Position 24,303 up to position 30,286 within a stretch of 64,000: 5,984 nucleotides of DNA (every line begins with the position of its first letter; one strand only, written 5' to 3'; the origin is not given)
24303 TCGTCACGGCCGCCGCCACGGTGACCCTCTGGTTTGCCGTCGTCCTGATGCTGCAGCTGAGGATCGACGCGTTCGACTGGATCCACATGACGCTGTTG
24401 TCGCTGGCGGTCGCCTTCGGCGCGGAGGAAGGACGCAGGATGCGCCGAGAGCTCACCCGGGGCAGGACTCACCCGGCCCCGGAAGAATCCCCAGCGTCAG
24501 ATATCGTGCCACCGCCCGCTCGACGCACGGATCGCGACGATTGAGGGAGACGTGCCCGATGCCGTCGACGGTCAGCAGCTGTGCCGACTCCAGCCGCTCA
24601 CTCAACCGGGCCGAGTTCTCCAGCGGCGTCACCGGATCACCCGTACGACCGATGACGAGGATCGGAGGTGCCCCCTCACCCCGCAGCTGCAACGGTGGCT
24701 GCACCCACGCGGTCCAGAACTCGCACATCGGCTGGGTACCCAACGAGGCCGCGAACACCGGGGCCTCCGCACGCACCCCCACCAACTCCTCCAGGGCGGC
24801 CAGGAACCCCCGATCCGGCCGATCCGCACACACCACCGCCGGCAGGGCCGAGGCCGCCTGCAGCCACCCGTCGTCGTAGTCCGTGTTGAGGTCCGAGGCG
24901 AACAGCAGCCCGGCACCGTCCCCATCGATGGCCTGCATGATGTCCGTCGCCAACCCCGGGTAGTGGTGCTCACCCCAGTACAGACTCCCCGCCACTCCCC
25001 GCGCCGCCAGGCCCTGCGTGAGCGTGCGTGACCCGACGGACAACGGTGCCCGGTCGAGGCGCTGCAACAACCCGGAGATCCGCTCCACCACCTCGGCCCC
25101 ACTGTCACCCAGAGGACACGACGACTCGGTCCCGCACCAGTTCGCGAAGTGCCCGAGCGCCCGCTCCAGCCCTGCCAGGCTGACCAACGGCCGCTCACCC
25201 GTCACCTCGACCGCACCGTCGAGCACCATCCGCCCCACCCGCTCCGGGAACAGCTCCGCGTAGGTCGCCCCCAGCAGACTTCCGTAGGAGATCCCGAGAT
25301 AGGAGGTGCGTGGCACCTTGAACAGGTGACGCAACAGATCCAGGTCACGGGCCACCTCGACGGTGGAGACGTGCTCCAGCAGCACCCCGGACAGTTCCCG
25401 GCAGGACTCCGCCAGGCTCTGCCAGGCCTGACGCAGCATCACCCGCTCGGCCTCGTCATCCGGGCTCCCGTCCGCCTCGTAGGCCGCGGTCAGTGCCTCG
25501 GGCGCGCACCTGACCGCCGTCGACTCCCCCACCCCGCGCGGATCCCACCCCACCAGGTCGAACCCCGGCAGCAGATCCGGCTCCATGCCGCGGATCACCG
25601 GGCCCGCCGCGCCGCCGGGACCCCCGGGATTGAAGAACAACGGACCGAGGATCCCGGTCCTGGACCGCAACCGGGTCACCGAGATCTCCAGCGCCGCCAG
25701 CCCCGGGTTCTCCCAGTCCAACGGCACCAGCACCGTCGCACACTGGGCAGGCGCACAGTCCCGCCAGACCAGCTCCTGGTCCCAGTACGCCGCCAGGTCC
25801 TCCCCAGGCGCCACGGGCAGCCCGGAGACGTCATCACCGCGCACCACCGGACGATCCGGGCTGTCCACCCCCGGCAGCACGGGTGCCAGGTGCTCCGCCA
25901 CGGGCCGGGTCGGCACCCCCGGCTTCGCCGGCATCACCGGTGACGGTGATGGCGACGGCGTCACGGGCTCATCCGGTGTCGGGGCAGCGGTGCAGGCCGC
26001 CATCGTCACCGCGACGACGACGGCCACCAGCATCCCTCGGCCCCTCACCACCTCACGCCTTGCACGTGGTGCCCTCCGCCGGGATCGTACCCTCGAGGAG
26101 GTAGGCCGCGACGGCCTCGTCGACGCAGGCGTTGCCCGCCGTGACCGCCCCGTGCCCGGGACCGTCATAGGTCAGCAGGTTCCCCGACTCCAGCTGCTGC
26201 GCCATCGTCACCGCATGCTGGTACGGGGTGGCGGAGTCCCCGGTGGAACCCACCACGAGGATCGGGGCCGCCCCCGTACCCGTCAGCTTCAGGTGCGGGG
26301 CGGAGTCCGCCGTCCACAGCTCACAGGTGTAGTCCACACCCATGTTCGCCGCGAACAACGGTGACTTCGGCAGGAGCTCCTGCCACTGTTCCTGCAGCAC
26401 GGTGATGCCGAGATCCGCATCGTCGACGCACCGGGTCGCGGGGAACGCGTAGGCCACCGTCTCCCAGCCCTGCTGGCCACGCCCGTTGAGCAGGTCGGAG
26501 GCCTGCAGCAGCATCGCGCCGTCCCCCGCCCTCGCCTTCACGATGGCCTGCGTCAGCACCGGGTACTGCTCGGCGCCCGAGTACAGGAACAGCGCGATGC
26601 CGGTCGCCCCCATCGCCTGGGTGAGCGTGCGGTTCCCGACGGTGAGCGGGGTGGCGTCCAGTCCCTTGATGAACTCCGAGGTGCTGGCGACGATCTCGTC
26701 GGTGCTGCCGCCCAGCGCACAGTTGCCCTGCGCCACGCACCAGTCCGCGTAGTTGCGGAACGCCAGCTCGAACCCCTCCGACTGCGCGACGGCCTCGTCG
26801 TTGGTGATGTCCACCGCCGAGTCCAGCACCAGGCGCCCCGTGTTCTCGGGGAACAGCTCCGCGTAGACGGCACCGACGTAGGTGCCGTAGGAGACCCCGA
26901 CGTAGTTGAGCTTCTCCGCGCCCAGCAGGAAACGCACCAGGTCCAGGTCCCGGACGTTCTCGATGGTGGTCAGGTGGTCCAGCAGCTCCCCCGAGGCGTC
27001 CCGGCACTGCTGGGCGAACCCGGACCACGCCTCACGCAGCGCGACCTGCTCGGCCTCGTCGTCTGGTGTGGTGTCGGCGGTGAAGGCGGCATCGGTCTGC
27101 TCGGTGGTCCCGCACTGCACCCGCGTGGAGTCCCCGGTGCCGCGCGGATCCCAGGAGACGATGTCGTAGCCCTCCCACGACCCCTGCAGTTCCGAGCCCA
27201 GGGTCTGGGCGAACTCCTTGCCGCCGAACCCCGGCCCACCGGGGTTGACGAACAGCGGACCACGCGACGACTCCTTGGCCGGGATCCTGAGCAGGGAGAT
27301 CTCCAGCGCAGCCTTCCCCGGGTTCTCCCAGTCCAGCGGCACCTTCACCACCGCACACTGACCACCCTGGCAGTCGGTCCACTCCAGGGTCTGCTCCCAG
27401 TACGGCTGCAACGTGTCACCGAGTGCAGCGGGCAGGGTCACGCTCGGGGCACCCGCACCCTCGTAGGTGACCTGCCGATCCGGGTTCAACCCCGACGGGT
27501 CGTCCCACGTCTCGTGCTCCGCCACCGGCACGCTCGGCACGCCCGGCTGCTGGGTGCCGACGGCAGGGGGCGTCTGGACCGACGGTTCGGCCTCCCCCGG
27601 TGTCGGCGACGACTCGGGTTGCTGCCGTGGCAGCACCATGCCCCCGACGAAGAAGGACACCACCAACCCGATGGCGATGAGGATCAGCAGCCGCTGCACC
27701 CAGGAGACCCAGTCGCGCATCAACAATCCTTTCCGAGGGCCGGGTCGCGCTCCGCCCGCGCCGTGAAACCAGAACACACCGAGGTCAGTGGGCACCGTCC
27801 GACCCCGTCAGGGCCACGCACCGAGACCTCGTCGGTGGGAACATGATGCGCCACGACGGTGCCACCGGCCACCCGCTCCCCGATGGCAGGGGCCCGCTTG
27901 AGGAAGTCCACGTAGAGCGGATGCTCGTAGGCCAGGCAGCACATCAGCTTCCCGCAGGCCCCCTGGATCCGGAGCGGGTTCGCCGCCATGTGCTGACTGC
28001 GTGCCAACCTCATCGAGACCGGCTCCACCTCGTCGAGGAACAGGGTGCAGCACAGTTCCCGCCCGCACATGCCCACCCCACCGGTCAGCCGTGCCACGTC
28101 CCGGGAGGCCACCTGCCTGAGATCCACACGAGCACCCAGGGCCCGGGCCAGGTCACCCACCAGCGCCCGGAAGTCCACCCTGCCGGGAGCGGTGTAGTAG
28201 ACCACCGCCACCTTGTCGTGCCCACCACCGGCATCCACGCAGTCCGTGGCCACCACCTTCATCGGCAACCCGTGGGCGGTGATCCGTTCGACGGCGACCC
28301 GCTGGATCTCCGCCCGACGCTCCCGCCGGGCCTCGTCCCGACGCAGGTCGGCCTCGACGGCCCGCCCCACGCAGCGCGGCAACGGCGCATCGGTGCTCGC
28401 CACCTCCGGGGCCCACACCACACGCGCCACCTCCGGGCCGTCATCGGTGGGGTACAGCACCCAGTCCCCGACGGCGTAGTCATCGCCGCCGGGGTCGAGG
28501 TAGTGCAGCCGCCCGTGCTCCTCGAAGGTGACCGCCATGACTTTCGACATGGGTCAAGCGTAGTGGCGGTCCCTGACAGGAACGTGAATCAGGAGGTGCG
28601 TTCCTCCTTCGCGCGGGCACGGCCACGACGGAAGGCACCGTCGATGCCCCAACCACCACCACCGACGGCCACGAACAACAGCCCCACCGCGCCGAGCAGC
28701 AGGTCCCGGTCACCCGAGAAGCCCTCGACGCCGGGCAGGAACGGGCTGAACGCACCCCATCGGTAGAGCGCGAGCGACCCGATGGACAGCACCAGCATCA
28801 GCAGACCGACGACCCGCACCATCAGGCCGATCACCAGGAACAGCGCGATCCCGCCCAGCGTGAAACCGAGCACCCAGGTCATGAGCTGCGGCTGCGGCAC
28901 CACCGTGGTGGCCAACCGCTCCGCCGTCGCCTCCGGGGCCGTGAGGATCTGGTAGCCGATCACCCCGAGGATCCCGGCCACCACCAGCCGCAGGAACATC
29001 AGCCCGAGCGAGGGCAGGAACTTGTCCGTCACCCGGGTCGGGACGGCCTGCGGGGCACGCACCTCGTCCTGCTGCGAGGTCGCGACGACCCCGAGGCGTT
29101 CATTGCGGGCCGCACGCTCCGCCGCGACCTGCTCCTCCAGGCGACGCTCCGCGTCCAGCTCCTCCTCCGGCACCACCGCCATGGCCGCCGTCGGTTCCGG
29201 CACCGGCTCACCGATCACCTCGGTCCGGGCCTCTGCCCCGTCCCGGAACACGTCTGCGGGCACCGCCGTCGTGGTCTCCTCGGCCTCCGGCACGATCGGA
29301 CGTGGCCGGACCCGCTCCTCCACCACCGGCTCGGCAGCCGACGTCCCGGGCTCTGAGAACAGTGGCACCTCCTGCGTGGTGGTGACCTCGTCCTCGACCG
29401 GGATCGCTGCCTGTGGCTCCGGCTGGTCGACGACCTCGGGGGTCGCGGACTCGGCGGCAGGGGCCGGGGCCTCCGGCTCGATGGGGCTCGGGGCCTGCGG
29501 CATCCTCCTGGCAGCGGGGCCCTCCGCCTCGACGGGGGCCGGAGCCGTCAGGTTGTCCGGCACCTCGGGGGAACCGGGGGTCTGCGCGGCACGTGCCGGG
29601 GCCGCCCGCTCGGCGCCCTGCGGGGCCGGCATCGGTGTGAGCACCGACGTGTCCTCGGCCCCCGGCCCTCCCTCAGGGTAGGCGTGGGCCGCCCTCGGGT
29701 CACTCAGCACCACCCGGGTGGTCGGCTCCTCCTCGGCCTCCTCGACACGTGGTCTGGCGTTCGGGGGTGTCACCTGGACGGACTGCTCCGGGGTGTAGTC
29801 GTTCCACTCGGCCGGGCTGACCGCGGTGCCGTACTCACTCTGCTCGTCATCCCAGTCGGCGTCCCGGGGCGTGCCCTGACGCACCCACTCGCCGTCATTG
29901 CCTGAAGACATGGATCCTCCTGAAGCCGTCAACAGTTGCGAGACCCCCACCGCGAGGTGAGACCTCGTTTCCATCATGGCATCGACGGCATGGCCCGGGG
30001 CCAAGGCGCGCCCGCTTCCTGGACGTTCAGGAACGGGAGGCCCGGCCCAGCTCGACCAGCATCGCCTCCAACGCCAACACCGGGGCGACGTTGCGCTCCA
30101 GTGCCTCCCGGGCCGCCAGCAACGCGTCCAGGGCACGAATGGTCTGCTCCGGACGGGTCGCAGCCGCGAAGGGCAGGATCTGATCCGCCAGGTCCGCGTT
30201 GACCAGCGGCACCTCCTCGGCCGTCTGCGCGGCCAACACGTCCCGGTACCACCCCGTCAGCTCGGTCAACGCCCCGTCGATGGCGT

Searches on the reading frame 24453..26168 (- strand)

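Call 85: search_protein_families(library=pfam, proteins=[window:24453-26168:-], max_evalue=0.00001)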
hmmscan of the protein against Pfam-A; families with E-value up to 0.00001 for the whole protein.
window:24453-26168:- (571 aa): 2 families
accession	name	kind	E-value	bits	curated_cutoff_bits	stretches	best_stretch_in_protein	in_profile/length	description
PF08386.16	Abhydrolase_4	-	2.8e-21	76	21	1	470-569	2-103/103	TAP-like protein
PF00561.26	Abhydrolase_1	-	2.4e-20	73.7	25.8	1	176-541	2-240/245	alpha/beta hydrolase fold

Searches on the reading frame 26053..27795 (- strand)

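Call 85: search_protein_families(library=pfam, proteins=[window:26053-27795:-], max_evalue=0.00001)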
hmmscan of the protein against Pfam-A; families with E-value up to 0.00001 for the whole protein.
window:26053-27795:- (580 aa): 2 families
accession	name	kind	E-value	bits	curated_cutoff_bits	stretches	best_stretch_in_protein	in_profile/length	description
PF08386.16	Abhydrolase_4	-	6.3e-26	90.9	21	1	481-578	4-103/103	TAP-like protein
PF00561.26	Abhydrolase_1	-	7.6e-18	65.5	25.8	1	180-549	2-239/245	alpha/beta hydrolase fold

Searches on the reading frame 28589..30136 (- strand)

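Call 85: search_protein_families(library=pfam, proteins=[window:28589-30136:-], max_evalue=0.00001)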
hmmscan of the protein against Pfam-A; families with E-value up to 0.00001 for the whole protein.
window:28589-30136:- (515 aa): 1 family
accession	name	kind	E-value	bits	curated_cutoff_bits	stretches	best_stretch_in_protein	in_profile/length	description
PF07681.17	DoxX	-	2.9e-06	28.3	23.6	1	378-455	1-80/85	DoxX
